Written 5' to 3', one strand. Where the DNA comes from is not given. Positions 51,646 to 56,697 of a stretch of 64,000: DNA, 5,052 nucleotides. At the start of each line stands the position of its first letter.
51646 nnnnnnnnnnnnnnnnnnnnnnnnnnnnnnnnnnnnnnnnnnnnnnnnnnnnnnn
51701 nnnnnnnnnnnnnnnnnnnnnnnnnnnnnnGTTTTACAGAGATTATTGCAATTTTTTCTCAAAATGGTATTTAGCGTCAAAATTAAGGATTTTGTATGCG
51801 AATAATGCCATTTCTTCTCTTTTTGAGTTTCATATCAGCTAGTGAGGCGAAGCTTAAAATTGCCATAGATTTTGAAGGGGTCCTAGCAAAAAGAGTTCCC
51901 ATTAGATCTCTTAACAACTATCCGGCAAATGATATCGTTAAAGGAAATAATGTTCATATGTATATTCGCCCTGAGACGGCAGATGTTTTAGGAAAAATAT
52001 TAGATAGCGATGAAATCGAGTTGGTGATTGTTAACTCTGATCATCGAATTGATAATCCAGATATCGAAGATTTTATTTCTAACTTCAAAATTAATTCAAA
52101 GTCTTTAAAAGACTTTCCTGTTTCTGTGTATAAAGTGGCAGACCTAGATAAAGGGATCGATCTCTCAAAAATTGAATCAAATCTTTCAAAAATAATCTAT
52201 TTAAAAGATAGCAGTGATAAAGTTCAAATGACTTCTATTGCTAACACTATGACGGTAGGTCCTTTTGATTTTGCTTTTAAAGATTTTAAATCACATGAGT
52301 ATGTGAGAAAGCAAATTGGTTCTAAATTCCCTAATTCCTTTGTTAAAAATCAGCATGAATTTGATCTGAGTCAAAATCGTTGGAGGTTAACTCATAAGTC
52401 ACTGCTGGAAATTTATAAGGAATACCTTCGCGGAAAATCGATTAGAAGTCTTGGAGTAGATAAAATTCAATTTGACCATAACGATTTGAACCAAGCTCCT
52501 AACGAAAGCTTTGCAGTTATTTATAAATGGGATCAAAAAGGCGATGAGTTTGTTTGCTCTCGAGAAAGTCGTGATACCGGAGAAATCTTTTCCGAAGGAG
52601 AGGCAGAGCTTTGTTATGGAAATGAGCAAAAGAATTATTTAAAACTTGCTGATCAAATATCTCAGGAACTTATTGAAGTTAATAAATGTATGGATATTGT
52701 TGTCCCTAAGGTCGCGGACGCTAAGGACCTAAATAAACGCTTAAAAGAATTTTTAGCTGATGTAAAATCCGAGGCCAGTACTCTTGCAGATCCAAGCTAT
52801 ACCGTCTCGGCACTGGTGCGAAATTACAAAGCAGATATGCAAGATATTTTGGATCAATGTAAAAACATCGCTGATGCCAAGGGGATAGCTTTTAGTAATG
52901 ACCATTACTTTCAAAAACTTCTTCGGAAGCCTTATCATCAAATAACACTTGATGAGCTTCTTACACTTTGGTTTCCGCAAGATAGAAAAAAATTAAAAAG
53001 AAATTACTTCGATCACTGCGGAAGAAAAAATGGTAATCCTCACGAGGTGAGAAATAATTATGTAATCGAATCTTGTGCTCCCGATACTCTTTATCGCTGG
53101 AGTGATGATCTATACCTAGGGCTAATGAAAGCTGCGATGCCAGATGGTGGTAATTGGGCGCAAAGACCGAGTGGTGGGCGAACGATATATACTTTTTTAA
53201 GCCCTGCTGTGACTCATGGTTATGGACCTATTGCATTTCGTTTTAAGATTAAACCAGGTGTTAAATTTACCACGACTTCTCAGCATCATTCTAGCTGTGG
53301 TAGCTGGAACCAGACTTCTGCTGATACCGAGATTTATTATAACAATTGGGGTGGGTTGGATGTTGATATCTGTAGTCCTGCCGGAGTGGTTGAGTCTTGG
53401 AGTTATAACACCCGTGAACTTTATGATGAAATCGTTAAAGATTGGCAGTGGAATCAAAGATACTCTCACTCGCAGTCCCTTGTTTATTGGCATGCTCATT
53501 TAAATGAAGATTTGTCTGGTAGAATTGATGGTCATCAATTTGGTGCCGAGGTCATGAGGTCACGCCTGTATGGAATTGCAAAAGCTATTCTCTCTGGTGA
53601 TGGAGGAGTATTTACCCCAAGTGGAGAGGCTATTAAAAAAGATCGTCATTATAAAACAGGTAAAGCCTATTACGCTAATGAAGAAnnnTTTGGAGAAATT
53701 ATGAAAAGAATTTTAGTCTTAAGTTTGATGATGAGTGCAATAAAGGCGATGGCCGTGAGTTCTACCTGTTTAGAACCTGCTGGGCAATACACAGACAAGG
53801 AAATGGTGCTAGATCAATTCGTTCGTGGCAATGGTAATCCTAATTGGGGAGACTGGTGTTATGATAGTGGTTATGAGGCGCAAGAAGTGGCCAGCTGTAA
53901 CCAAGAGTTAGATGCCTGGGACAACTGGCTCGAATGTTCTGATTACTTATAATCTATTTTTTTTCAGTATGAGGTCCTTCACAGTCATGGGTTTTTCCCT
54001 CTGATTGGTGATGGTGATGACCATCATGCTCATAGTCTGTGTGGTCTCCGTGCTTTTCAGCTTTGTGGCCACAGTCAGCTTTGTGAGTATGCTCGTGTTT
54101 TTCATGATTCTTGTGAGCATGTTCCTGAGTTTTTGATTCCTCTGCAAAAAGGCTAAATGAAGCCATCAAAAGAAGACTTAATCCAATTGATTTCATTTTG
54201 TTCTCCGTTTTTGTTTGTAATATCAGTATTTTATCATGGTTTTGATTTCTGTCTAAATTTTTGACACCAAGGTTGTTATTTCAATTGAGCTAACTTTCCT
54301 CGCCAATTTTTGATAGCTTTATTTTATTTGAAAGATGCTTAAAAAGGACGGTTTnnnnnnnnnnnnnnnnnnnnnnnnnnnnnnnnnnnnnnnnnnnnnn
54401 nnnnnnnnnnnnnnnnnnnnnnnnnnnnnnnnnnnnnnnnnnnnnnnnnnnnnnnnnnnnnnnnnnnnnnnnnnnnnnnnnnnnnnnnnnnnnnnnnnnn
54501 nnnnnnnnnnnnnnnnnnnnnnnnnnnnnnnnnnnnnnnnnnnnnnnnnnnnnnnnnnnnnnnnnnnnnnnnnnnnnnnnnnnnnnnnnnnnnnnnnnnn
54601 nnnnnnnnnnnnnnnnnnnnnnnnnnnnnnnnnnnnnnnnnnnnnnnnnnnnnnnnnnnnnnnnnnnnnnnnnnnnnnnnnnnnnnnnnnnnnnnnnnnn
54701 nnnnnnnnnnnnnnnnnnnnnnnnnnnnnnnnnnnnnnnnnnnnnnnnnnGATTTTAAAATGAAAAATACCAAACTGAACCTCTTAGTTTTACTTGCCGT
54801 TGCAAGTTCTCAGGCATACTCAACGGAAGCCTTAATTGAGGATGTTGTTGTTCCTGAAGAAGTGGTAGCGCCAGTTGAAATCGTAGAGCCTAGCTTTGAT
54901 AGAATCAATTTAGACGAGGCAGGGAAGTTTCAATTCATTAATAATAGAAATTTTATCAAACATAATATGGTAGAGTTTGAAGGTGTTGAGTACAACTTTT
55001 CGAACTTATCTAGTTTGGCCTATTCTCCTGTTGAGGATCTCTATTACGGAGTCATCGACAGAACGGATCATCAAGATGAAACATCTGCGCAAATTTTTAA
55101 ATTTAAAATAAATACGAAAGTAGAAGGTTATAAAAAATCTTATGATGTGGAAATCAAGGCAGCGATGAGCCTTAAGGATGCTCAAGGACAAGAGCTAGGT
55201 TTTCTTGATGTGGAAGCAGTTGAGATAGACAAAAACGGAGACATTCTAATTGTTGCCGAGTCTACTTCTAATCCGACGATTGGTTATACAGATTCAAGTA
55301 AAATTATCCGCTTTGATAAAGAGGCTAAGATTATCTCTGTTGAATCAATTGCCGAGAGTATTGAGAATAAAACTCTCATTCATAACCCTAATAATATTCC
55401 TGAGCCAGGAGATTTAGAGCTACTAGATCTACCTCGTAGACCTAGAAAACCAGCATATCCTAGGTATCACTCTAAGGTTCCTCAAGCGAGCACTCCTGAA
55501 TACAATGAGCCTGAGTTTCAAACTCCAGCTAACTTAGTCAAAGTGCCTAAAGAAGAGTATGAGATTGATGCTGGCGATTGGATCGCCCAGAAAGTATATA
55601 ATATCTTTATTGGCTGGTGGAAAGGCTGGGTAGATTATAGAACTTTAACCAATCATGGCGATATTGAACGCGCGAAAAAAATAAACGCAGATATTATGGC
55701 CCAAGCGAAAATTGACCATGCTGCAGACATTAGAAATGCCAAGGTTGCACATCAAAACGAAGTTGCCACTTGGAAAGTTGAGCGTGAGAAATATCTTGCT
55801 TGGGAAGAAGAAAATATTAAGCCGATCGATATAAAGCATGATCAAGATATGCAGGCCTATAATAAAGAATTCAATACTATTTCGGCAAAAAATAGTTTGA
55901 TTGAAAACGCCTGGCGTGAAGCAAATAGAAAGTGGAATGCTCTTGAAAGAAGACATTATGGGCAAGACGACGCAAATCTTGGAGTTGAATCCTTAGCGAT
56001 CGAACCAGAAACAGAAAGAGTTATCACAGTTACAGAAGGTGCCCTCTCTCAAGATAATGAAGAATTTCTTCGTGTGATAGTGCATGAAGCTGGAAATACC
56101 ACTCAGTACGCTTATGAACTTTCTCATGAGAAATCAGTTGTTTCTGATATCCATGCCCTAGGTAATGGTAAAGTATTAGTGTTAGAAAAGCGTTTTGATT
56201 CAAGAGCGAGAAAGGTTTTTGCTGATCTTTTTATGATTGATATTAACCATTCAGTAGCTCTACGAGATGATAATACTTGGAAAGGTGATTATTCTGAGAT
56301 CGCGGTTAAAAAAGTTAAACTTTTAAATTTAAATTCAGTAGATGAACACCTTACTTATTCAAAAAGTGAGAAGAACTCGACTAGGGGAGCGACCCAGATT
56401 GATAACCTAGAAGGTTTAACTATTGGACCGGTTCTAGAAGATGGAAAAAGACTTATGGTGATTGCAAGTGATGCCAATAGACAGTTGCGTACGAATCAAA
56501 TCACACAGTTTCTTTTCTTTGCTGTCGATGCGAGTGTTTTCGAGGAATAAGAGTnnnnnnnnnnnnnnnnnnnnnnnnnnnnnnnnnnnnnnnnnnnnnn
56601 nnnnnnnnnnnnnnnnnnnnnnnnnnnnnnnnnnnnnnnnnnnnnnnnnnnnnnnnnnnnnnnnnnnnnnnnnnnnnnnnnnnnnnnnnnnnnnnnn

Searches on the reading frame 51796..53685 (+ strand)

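Call 3: search_protein_families(library=pfam, proteins=[window:51796-53685:+], max_evalue=1)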
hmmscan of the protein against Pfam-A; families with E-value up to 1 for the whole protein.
window:51796-53685:+ (630 aa): 1 family
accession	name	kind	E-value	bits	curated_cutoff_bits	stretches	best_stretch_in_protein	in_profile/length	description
PF22737.1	NNH6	-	0.11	13.1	27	0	278-328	21-71/114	NACHT N-terminal Helical domain 6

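Call 28: search_protein_families(library=ncbifam, proteins=[window:51796-53685:+], max_evalue=0.01)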
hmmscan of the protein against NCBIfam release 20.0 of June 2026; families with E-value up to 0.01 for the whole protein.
window:51796-53685:+ (630 aa): 0 families

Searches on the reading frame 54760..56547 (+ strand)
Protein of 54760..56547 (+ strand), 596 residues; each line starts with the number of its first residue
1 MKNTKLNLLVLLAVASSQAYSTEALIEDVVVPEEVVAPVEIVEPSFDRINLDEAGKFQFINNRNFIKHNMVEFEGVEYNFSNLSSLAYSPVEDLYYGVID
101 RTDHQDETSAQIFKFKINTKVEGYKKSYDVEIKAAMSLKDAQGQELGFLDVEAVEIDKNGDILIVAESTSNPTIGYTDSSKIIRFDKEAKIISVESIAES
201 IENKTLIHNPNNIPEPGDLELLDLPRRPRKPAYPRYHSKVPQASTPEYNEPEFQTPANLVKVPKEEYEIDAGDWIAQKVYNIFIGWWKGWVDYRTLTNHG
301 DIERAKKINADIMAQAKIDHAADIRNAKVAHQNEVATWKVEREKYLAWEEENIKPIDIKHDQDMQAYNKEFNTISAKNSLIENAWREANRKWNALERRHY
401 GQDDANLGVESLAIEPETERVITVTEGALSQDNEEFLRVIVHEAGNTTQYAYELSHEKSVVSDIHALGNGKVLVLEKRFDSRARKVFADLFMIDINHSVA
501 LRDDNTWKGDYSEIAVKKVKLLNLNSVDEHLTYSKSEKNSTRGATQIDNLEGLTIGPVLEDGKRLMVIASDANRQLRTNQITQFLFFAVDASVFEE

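Call 3: search_protein_families(library=pfam, proteins=[window:54760-56547:+], max_evalue=1)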
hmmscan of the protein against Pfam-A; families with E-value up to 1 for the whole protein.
window:54760-56547:+ (596 aa): 1 family
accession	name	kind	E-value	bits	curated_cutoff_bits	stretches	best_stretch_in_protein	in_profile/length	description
PF13449.12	Phytase-like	-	1.5e-34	120.6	27.6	2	404-573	121-283/284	Esterase-like activity of phytase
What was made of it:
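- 54760..56550 (+): Upstream co-directional gene, 596 aa, signal peptide, Phytase-like PF13449 domain. Call 3 (E=1.5e-34).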

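Call 28: search_protein_families(library=ncbifam, proteins=[window:54760-56547:+], max_evalue=0.01)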
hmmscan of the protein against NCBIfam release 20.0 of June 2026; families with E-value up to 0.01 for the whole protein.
window:54760-56547:+ (596 aa): 1 family
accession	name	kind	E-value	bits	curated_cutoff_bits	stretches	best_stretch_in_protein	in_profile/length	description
TIGR03319.1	RNase_Y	equivalog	0.0021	16.6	454.35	1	279-400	5-125/514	ribonuclease Y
